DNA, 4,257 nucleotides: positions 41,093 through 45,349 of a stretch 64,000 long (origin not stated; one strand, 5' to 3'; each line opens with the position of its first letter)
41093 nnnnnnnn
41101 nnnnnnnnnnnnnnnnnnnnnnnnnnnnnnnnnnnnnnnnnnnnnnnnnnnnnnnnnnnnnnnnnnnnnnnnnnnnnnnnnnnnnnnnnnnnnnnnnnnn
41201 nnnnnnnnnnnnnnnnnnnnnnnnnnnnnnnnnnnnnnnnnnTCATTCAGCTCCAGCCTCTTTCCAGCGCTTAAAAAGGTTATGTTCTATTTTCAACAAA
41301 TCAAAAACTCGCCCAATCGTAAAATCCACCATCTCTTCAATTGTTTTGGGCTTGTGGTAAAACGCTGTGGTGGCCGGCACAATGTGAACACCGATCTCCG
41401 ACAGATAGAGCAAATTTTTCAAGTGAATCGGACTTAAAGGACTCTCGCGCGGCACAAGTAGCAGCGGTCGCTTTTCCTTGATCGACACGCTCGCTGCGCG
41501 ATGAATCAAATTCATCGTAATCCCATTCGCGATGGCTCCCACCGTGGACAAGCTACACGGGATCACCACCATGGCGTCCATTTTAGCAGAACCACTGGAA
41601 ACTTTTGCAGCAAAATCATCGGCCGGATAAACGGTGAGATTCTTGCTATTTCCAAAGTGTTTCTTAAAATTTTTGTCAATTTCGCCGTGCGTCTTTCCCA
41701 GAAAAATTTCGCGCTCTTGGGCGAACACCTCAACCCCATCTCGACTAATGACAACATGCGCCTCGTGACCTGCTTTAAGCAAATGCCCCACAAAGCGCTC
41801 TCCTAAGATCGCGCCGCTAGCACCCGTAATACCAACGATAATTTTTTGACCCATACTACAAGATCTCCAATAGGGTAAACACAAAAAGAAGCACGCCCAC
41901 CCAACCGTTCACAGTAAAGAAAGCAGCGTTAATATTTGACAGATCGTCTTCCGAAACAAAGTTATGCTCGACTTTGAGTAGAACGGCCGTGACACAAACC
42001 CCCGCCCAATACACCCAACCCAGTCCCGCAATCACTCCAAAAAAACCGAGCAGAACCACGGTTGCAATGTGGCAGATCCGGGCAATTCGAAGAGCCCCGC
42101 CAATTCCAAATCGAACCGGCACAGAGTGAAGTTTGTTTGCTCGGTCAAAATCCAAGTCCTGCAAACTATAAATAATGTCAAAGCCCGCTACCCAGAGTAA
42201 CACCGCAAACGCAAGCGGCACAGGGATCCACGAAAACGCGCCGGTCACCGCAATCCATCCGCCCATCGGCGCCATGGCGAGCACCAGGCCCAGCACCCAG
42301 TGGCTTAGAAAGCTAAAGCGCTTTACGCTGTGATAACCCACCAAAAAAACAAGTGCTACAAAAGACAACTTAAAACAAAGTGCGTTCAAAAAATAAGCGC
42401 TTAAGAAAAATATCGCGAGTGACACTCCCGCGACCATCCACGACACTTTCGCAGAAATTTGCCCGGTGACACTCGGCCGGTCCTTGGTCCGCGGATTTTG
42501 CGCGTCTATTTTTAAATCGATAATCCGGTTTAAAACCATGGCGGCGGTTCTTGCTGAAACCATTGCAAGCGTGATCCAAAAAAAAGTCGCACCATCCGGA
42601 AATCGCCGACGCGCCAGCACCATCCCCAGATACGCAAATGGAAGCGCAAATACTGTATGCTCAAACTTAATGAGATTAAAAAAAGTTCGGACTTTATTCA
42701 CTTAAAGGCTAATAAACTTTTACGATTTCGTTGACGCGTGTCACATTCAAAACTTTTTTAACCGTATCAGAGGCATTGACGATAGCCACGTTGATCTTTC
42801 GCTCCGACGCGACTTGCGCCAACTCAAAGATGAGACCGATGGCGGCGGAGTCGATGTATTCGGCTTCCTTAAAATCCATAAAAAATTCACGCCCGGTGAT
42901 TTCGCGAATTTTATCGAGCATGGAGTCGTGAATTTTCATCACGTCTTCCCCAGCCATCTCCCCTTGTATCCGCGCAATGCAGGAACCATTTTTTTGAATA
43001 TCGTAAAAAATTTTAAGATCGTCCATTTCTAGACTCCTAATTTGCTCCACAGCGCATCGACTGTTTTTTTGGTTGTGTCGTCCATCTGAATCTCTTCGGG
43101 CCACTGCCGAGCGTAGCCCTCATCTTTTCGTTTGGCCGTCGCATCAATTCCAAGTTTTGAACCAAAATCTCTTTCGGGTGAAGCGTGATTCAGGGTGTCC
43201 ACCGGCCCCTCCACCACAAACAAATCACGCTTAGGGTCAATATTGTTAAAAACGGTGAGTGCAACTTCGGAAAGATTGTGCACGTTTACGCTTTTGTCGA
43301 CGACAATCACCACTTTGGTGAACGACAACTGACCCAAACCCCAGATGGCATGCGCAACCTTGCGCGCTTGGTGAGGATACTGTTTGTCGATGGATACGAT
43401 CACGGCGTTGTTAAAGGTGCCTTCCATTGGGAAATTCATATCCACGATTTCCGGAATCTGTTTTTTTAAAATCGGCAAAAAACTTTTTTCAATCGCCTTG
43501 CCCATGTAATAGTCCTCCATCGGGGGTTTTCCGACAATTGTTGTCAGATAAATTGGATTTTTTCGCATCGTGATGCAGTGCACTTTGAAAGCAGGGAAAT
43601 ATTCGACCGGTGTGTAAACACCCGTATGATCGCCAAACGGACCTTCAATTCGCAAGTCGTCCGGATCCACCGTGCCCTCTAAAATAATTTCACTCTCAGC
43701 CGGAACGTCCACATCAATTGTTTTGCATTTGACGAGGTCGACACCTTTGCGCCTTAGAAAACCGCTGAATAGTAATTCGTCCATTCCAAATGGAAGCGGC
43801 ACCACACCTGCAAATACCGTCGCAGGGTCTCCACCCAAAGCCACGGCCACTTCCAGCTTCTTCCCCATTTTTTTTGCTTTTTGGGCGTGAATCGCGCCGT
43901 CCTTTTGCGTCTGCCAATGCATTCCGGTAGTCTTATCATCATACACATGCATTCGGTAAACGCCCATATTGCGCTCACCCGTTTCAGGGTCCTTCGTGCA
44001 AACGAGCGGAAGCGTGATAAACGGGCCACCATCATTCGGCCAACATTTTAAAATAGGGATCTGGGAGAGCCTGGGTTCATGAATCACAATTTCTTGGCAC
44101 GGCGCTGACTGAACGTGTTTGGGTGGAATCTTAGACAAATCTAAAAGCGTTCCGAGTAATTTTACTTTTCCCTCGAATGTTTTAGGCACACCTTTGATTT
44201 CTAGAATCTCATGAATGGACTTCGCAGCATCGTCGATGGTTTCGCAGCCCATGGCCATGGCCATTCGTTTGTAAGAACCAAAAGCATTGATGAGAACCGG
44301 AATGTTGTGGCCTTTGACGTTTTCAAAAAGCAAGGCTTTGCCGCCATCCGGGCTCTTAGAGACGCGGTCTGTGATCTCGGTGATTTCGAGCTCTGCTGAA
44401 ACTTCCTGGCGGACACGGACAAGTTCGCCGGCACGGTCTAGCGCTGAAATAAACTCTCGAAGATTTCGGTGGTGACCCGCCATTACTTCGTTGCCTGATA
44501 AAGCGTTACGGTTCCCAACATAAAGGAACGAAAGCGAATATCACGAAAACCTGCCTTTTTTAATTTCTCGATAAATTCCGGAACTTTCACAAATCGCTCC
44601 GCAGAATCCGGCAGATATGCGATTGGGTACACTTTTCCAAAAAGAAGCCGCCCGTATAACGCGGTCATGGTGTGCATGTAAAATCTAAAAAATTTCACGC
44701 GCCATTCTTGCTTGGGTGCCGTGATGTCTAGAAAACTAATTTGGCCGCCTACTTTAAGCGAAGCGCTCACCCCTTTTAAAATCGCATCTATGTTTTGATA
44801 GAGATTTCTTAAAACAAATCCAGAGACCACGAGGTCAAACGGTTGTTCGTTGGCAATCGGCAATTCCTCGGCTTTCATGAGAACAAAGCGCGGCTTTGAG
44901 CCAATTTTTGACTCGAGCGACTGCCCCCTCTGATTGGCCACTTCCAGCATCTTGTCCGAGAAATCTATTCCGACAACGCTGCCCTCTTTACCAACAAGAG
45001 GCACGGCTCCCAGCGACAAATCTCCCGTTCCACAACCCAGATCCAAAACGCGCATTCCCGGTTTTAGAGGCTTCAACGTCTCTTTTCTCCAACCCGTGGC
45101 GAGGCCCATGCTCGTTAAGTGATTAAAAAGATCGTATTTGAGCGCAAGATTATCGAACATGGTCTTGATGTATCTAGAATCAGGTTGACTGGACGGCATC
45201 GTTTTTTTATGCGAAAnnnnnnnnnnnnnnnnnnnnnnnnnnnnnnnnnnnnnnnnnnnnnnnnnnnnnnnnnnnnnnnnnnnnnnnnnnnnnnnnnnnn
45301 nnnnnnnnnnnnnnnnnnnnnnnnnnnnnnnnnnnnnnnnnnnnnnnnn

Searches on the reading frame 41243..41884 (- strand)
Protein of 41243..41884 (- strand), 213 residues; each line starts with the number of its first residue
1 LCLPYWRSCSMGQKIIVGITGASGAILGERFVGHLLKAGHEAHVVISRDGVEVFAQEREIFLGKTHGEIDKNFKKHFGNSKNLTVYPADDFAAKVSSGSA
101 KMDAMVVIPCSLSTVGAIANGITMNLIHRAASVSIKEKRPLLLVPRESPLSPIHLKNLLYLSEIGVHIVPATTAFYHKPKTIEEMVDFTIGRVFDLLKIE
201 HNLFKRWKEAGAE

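Call 3: search_protein_families(library=pfam, proteins=[window:41243-41884:-])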
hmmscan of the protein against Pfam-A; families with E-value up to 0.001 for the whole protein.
window:41243-41884:- (213 aa): 1 family
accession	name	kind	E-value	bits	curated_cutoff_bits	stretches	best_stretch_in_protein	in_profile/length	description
PF02441.25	Flavoprotein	-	8.5e-43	146.2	22.7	1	14-196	2-161/162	Flavoprotein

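Call 4: search_protein_families(library=ncbifam, proteins=[window:41243-41884:-])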
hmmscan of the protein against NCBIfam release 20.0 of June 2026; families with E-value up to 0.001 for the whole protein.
window:41243-41884:- (213 aa): 8 families
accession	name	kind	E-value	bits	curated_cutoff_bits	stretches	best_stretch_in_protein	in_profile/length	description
NF004685.0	PRK06029.1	subfamily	3.7e-60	203.2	188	1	13-209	2-186/187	UbiX family flavin prenyltransferase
TIGR00421.1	ubiX_pad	subfamily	9.3e-58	194.9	108.9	1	14-207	1-181/181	UbiX family flavin prenyltransferase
NF041206.1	VdcB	exception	1.6e-56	190.8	290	1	14-208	1-183/184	non-oxidative hydroxyarylic acid decarboxylases subunit B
NF041218.1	BagM_FevK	exception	4.2e-43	147.2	420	1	14-208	2-184/215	bagremycin/ferroverdin biosynthesis UbiX family decarboxylase BagM/FevK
TIGR00521.1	coaBC_dfp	equivalog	5.1e-06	25.8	219.7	1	12-175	3-153/392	bifunctional phosphopantothenoylcysteine decarboxylase/phosphopantothenate--cysteine ligase CoaBC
NF006161.0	PRK08305.1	equivalog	0.0001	22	156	1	99-144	82-127/196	dipicolinate synthase subunit B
TIGR02852.1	spore_dpaB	equivalog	0.00011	21.7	229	1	99-146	77-124/187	dipicolinate synthase subunit B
TIGR02699.1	archaeo_AfpA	hypoth_equivalog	0.00029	20.4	192.45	1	73-147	52-124/174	archaeoflavoprotein AfpA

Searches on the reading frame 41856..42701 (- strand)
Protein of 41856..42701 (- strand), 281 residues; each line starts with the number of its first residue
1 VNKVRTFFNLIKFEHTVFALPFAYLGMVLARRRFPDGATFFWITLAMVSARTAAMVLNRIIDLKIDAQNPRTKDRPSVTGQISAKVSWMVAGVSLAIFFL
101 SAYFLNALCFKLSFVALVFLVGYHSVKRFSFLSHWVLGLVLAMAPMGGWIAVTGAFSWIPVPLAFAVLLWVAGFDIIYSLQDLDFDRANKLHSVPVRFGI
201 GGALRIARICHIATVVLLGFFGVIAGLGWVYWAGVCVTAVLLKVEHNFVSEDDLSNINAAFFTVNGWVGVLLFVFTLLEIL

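Call 3: search_protein_families(library=pfam, proteins=[window:41856-42701:-])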
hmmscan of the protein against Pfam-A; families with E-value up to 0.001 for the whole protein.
window:41856-42701:- (281 aa): 1 family
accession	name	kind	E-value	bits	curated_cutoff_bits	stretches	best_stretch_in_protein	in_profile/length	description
PF01040.23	UbiA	-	3e-58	197.5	34.2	1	19-263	1-246/250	UbiA prenyltransferase family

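Call 4: search_protein_families(library=ncbifam, proteins=[window:41856-42701:-])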
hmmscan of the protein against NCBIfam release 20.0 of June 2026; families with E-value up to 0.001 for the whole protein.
window:41856-42701:- (281 aa): 24 families
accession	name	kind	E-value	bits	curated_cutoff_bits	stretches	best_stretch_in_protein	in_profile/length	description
NF009524.0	PRK12886.1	equivalog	7.8e-99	330.7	387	1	2-280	6-284/291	prenyltransferase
NF009526.0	PRK12888.1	equivalog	2.1e-97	326.2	364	1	3-281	14-295/301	4-hydroxybenzoate octaprenyltransferase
TIGR01475.1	ubiA_other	subfamily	3.9e-97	325.1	180.8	1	3-280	1-280/282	UbiA-like polyprenyltransferase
NF041586.1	MqnP_DT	exception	2.9e-94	315.9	430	1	5-280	1-276/277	menaquinone biosynthesis prenyltransferase MqnP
NF041584.1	MqnP_SCO4491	exception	6.8e-90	301.6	420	1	3-280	2-282/285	menaquinone biosynthesis prenyltransferase MqnP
NF041585.1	MqnP_Cj_Hp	exception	1.1e-81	274.4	375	1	5-279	2-280/281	menaquinone biosynthesis prenyltransferase MqnP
NF009515.0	PRK12874.1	equivalog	1e-80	271.2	392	1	2-280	6-288/291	4-hydroxybenzoate polyprenyltransferase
NF009609.0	PRK13106.1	equivalog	1.3e-60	205.3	349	1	2-272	13-287/301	prenyltransferase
NF009532.0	PRK12895.1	equivalog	3.2e-53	181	414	1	4-278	3-278/286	prenyltransferase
NF009517.0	PRK12876.1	equivalog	3.8e-41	141.5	419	1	9-275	9-291/300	prenyltransferase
TIGR01474.1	ubiA_proteo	equivalog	2.1e-36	125.9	275.45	1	23-278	23-279/282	4-hydroxybenzoate octaprenyltransferase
TIGR01473.1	cyoE_ctaB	equivalog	1e-24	87.8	210.3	1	6-274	2-275/281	heme o synthase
NF009514.0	PRK12873.1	equivalog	4.8e-24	85.2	246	1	32-274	41-289/297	4-hydroxybenzoate polyprenyltransferase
NF009523.0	PRK12884.1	equivalog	6.4e-22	78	269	1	2-264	2-262/279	prenyltransferase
NF003349.0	PRK04375.1-2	equivalog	2.1e-16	60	246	1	2-250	23-275/318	heme o synthase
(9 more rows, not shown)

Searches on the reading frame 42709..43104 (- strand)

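Call 3: search_protein_families(library=pfam, proteins=[window:42709-43104:-])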
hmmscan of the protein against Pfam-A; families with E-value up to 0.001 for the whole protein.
window:42709-43104:- (131 aa): 2 families
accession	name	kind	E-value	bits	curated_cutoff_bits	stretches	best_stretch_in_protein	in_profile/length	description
PF01740.26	STAS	-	1.1e-12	48.1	22.6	1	38-131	7-100/106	STAS domain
PF13466.11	STAS_2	-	3.4e-06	27.6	29.2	1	46-124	3-79/80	STAS domain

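Call 4: search_protein_families(library=ncbifam, proteins=[window:42709-43104:-])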
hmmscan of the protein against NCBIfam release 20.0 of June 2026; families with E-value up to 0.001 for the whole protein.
window:42709-43104:- (131 aa): 3 families
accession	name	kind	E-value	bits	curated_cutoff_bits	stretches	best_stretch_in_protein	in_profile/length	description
TIGR00377.1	ant_ant_sig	superfamily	1.2e-14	54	53.45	1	37-131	9-103/108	anti-sigma factor antagonist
TIGR02886.1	spore_II_AA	equivalog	1.1e-10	41.4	114.75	1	38-130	6-98/106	anti-sigma F factor antagonist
NF033618.0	mlaB_1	equivalog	0.00068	20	90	1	46-128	14-92/94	lipid asymmetry maintenance protein MlaB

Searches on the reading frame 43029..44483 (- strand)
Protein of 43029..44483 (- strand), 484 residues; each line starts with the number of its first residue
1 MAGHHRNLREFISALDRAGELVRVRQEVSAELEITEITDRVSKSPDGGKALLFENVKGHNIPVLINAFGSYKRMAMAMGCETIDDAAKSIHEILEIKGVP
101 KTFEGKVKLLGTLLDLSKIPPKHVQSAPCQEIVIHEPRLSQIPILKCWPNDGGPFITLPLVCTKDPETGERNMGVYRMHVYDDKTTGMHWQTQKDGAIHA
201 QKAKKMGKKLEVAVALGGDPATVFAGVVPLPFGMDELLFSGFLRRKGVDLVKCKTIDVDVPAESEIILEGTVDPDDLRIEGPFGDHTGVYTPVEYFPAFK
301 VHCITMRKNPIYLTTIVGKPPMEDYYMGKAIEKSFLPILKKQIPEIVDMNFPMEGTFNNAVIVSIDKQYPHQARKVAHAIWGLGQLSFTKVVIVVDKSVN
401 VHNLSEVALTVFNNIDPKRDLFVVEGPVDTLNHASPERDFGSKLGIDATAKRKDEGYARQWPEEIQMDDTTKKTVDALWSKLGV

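Call 3: search_protein_families(library=pfam, proteins=[window:43029-44483:-])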
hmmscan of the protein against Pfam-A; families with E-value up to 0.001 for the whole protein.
window:43029-44483:- (484 aa): 3 families
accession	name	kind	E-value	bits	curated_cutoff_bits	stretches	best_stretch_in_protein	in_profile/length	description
PF01977.22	UbiD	-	2.3e-83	278.9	23.3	1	124-320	3-206/206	3-octaprenyl-4-hydroxybenzoate carboxy-lyase Rift-related domain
PF20696.2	UbiD_C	-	4.2e-44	150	24.2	1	326-448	2-127/127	3-octaprenyl-4-hydroxybenzoate carboxy-lyase C-terminal domain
PF20695.2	UbiD_N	-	2.2e-27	95.4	24.3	1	12-87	1-72/78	3-octaprenyl-4-hydroxybenzoate carboxy-lyase N-terminal domain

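Call 4: search_protein_families(library=ncbifam, proteins=[window:43029-44483:-])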
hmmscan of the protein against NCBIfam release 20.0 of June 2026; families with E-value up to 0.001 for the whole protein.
window:43029-44483:- (484 aa): 7 families
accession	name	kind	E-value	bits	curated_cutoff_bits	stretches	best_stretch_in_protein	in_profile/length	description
TIGR03701.1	mena_SCO4490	equivalog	4.2e-183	609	495.9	1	10-443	1-433/433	menaquinone biosynthesis decarboxylase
TIGR00148.1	TIGR00148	subfamily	2.5e-151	504.3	244.85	1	8-451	1-438/438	UbiD family decarboxylase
NF008175.0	PRK10922.1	equivalog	2.6e-123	412.2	788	1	4-483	5-489/497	4-hydroxy-3-polyprenylbenzoate decarboxylase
NF041204.1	VdcC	exception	7.5e-84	281.8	650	1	6-474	2-460/467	non-oxidative hydroxyarylic acid decarboxylases subunit C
TIGR02724.1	phenyl_P_beta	equivalog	7.1e-51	173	468.95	1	7-483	2-470/472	phenylphosphate carboxylase subunit beta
TIGR02723.1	phenyl_P_alpha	equivalog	1.6e-38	132.6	564.6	1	6-436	8-427/485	phenylphosphate carboxylase subunit alpha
NF041219.1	BagN_FevL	exception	1.7e-37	129.1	1000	1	6-321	18-329/502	bagremycin/ferroverdin biosynthesis UbiD family decarboxylase BagN/FevL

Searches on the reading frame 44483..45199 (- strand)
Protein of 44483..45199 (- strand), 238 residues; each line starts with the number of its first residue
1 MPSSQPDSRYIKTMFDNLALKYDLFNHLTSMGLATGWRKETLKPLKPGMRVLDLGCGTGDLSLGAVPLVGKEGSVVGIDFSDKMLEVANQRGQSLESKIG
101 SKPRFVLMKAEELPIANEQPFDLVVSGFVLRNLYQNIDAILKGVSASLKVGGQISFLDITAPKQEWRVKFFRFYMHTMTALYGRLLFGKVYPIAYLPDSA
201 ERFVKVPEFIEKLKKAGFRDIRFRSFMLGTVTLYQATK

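Call 3: search_protein_families(library=pfam, proteins=[window:44483-45199:-])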
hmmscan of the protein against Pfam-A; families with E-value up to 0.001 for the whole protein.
window:44483-45199:- (238 aa): 10 families
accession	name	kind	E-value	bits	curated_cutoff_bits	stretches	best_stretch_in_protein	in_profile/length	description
PF01209.24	Ubie_methyltran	-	1.9e-37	129.3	20.1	1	8-238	6-233/233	ubiE/COQ5 methyltransferase family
PF13847.12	Methyltransf_31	-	1.2e-19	70.9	27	1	46-160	2-113/145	Methyltransferase domain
PF13649.12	Methyltransf_25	-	6.8e-17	62.4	27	1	51-152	1-97/97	Methyltransferase domain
PF08242.18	Methyltransf_12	-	4.9e-15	56.5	30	1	52-153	1-97/98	Methyltransferase domain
PF08241.18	Methyltransf_11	-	9.2e-15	55.5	21.2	1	52-155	1-94/95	Methyltransferase domain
PF13489.12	Methyltransf_23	-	3.7e-09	37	27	1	38-163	13-123/164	Methyltransferase domain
PF01135.25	PCMT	-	5e-08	33.4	20.3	1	31-97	58-123/210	Protein-L-isoaspartate(D-aspartate) O-methyltransferase (PCMT)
PF02353.26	CMAS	-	3.3e-07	30.3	27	1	45-169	60-177/273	Mycolic acid cyclopropane synthetase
PF01728.25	FtsJ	-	1.2e-05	25.7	24.1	1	42-189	16-158/181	FtsJ-like methyltransferase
PF06325.19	PrmA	-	1.2e-05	25.4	22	1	45-142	159-248/296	Ribosomal protein L11 methyltransferase (PrmA)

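Call 4: search_protein_families(library=ncbifam, proteins=[window:44483-45199:-])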
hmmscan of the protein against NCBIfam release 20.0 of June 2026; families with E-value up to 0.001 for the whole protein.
window:44483-45199:- (238 aa): 44 families (the best 25 are shown)
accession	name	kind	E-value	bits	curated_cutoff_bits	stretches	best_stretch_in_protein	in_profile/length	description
NF001244.0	PRK00216.1-5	equivalog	6.2e-49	166.4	216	1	7-238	6-235/236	bifunctional demethylmenaquinone methyltransferase/2-methoxy-6-polyprenyl-1,4-benzoquinol methylase UbiE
TIGR01934.1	MenG_MenH_UbiE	subfamily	4.2e-45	153.8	158.35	1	11-238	1-223/223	ubiquinone/menaquinone biosynthesis methyltransferase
NF052510.1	methyltran_MpqE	exception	3.4e-37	128.1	335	1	9-238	6-234/234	methyl-plastoquinone biosynthesis methyltransferase MpqE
NF001243.0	PRK00216.1-4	equivalog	1.7e-35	122.5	235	1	9-234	7-229/237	demethylmenaquinone methyltransferase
NF001242.0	PRK00216.1-3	equivalog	2.2e-33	115.8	351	1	10-236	29-255/258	bifunctional demethylmenaquinone methyltransferase/2-methoxy-6-polyprenyl-1,4-benzoquinol methylase UbiE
TIGR02752.1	MenG_heptapren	equivalog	2.7e-33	115.4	419.85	1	11-233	7-226/231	demethylmenaquinone methyltransferase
NF001240.0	PRK00216.1-1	equivalog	2.6e-28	98.8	378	1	10-238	24-250/251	bifunctional demethylmenaquinone methyltransferase/2-methoxy-6-polyprenyl-1,4-benzoquinol methylase UbiE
NF043040.1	corrin_prot_MT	hypoth_equivalog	8.8e-28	97.2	180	1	18-238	11-216/216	corrinoid protein-associated methyltransferase CpaM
NF001241.0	PRK00216.1-2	equivalog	1.2e-27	97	327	1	9-238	11-229/231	demethylmenaquinone methyltransferase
NF008823.0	PRK11873.1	subfamily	1.9e-17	63.7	263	1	30-161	61-186/272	arsenite methyltransferase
NF047649.1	MTase_UXPK_star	exception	1.1e-16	60.7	460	1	41-158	71-183/283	methyltransferase/UXPK-star double selenoprotein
NF041537.1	ArsM_AhpD_UU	exception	1.8e-16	59.9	510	1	42-158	71-182/345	arsenite methyltransferase/AhpD domain selenoprotein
NF040539.1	AST_met_ArsM_2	exception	1.1e-13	51.7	240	1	49-160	58-167/262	putative arsinothricin biosynthesis methyltransferase ArsM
NF041536.1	ArsM_DUF2284_UU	exception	9.8e-13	47.2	575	1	43-158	72-182/459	arsenite methyltransferase/DUF2284 domain selenoprotein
NF045667.1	MTase_DVU1556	equivalog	7.9e-12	45.1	155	1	42-219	17-161/213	DVU_1556 family methyltransferase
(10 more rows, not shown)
